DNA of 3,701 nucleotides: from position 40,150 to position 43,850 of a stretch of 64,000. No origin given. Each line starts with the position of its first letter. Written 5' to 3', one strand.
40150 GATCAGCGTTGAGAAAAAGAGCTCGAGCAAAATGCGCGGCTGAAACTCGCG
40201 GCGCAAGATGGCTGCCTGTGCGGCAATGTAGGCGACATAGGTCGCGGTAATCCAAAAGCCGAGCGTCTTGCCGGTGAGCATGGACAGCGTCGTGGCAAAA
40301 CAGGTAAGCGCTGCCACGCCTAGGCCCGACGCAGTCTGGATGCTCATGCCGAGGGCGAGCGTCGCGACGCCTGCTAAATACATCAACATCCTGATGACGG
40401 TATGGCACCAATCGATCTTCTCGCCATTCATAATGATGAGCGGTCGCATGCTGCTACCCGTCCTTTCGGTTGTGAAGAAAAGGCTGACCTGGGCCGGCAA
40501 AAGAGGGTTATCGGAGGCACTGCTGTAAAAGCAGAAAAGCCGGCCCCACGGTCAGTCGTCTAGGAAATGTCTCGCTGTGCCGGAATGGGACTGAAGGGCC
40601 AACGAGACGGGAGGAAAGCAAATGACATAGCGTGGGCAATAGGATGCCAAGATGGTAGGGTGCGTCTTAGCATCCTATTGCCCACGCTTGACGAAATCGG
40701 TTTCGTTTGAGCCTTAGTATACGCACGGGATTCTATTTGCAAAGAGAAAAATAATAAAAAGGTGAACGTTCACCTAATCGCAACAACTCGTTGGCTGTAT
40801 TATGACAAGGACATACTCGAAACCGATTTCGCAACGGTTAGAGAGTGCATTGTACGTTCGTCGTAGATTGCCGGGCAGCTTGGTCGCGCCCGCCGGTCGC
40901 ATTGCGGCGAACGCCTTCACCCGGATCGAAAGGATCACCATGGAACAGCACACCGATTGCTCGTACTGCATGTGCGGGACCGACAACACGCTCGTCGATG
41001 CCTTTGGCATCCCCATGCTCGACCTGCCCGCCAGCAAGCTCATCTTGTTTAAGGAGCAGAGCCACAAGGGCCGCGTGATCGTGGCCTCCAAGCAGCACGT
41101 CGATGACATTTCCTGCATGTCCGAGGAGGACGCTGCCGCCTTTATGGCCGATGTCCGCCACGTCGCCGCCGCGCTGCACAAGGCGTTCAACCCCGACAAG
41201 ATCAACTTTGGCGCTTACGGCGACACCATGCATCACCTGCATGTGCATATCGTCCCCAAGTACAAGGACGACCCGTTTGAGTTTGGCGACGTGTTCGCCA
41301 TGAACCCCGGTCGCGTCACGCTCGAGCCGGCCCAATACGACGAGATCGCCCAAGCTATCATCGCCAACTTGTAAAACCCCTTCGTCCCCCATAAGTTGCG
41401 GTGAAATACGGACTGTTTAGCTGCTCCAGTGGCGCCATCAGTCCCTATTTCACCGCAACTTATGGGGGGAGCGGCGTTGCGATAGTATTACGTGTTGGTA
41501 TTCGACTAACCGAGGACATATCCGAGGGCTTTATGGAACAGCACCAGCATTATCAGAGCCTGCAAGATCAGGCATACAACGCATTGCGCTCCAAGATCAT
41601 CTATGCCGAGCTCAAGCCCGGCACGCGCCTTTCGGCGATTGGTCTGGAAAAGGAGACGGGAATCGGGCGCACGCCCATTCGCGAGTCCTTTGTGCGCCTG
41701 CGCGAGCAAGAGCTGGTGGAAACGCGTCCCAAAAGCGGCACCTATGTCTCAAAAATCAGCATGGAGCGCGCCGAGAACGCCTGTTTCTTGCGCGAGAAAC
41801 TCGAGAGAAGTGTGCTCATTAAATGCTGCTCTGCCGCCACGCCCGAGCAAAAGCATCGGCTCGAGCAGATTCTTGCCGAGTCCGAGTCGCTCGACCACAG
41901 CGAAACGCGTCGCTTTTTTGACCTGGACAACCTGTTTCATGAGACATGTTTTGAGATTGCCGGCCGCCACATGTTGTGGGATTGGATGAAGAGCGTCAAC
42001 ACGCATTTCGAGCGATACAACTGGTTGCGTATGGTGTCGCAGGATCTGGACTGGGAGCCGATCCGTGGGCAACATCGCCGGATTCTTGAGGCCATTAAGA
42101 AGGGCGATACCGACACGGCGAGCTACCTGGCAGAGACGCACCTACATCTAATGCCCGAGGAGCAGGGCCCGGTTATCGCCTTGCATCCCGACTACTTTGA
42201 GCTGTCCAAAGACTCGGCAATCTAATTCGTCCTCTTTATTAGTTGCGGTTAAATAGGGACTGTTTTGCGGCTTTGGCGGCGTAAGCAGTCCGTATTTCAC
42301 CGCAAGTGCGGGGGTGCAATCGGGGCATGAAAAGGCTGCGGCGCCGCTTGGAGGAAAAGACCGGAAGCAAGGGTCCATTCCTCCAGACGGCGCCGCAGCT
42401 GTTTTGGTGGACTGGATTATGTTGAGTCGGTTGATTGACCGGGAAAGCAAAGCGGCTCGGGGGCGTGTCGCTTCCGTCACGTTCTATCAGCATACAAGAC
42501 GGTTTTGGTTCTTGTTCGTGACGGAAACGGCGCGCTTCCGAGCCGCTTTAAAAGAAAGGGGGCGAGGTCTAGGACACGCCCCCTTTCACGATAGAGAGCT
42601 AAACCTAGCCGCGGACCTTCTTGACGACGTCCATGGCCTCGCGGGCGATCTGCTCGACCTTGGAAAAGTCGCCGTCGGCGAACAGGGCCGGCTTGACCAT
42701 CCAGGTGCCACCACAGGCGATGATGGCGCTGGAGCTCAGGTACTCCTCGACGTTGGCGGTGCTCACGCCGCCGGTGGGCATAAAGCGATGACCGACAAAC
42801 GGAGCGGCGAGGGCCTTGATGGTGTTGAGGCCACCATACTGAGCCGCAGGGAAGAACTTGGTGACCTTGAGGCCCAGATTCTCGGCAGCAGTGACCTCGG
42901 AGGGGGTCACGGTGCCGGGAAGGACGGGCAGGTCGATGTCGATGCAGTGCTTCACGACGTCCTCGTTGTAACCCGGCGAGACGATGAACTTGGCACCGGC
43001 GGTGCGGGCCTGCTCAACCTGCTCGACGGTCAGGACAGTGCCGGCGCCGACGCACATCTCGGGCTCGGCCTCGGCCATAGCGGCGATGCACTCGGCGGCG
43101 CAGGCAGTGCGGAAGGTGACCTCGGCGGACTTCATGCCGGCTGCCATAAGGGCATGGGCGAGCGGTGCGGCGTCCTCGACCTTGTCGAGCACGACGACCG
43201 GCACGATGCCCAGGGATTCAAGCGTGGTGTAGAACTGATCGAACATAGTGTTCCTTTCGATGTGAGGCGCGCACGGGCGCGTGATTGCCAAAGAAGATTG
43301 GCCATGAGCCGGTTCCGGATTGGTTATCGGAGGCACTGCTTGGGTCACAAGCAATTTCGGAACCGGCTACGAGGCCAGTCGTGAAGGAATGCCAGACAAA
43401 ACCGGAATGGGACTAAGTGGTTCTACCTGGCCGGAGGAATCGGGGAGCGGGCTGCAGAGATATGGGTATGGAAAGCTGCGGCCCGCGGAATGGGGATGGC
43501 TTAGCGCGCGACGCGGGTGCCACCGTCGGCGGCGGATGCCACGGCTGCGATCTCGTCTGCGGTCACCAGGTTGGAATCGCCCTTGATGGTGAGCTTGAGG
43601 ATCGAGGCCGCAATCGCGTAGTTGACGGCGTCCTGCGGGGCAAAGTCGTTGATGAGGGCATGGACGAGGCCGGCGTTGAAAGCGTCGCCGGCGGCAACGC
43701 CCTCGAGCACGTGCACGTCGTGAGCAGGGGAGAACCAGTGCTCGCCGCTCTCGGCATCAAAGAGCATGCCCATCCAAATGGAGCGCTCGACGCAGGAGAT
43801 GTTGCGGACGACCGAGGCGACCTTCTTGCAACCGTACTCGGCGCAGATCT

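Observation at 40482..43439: Two copies of a ~136-nt element with covarying helices: candidate new cis-regulatory or structured RNA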

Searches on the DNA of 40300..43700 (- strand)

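Call 6: search_rna_families(source=window, start=40300, end=43700, threshold=evalue, max_evalue=10, show_alignments=3)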
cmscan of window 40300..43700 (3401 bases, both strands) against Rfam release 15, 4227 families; matches with E-value up to 10: 10.
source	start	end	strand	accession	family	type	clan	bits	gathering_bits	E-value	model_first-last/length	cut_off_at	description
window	42451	42547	+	RF03297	MIR1033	Gene; miRNA;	-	21.1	70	0.77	1-82/82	no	MIR1033 microRNA precursor family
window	42337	42397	+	RF00868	mir-BART15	Gene; miRNA;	-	19.1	70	2.9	1-79/79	no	mir-BART15 microRNA precursor family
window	42342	42392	-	RF03774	mir-2110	Gene; miRNA;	-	18.8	90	6.4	1-75/75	no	mir-2110 microRNA precursor family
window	42250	42298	+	RF03975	mir-5881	Gene; miRNA;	-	17.7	87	2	1-67/67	no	mir-5881 microRNA precursor family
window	42933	43051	-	RF02836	Bcj14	Gene; sRNA;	-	17.6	59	5.1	1-171/171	no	Burkholderia RNA 14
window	41047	41088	+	RF01782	ASpks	Gene; antisense;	-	17.3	52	7.2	1-75/75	no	ASpks TB sRNA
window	41499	41520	-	RF03899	mir-5912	Gene; miRNA;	-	16.2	88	6.1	35-56/88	no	mir-5912 microRNA precursor family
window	42443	42584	+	RF01670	P17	Gene; sRNA;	-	15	45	1.2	1-282/282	no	Pseudomonas sRNA P17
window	41117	41198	-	RF01630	ceN40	Gene; snRNA; snoRNA; CD-box;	-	13.9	35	9.3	1-123/123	no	Nematode snoRNA ceN40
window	42977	43018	+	RF01119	sR32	Gene; snRNA; snoRNA; CD-box;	-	12.2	40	6.3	1-57/57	no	Small nucleolar RNA sR32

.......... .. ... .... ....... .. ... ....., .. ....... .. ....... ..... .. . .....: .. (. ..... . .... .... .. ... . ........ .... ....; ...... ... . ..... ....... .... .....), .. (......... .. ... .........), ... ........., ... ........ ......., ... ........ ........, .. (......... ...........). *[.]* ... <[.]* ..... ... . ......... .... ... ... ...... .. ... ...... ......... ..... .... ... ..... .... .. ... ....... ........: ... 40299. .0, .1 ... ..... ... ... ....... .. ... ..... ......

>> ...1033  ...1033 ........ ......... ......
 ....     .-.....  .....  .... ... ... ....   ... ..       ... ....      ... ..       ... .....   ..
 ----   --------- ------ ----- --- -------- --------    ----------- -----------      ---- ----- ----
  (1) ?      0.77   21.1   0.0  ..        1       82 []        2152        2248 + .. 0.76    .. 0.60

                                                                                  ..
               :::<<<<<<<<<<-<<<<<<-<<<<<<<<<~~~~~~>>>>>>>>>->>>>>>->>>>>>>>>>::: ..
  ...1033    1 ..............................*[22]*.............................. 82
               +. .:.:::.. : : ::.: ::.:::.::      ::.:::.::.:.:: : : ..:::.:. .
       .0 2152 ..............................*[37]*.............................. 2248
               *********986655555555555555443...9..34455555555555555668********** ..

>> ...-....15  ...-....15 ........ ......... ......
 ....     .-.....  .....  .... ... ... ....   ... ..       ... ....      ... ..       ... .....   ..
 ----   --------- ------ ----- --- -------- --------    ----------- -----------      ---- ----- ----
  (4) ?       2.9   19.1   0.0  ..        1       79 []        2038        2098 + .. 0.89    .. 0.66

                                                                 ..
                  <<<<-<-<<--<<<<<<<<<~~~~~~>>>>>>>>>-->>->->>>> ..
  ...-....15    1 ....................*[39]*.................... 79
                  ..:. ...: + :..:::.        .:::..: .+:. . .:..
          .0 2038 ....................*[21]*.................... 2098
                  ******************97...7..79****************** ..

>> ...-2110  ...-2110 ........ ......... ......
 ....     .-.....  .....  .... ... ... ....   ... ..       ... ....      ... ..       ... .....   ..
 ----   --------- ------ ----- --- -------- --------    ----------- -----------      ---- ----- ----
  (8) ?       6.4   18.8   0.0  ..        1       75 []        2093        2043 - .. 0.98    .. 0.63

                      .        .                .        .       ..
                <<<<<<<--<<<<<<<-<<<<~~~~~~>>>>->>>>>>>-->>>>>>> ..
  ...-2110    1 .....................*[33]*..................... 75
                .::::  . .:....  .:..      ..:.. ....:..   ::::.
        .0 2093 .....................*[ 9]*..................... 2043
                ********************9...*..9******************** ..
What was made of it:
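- On Any Rfam 15 family (including Collinsella-1 RF01700 and ZTP/pfl): Call 6 (40300-43700 at E<=10: no hit on either copy).
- Closest known: Collinsella-1 RNA motif. Different: The Rfam model gives no hit at E<=10 on either copy (call 6).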

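Call 21: build_rna_model(alignment_id=A2, structure=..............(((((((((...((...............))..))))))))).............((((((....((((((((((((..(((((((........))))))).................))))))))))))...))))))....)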
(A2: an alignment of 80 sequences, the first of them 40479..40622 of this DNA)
Model R1 built from alignment A2 (80 sequences, 157 columns); structure: as given.
model positions 151; base pairs 36; branch points 1; effective number of sequences 1.52; information 0.589 bits per position. Calibrated on 0.2 Mb of random sequence (short: E-values are rough).
structure used (alignment columns):
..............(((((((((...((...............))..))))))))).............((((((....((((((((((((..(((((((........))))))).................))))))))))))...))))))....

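Call 22: search_with_rna_model(model_id=R1, source=window, filters=off, max_evalue=10)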
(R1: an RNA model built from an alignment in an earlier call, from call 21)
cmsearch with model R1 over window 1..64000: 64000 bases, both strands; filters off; matches with E-value up to 10: 30.
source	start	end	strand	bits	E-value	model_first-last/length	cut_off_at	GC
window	43295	43445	-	150.3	6.8e-36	1-151/151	no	0.56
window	40481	40622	-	125.2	1.1e-29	1-151/151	no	0.58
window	43292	43378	+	18.7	0.0026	62-148/151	no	0.56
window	40624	40692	+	11.5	0.15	71-145/151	no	0.54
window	50558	50636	-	11.4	0.17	1-151/151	no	0.59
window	44570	44644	+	9.6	0.45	68-148/151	no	0.57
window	278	317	+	9.4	0.52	15-54/151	no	0.62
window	50553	50639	+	8.7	0.75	1-151/151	no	0.59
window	42332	42426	-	8.2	0.98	1-151/151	no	0.59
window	41382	41526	-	7.4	1.6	1-151/151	no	0.52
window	38480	38536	-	7.2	1.7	68-148/151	no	0.46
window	61079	61163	+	6.4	2.8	1-151/151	no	0.65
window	36856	36973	+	5.9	3.6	1-151/151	no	0.45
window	60838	60927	+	5.8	3.9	1-151/151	no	0.63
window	53990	54020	-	5.8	4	92-122/151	no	0.65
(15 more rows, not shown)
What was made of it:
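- Tried and rejected: The next hit, 18.7 bits, is the reverse strand of copy B (call 22).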
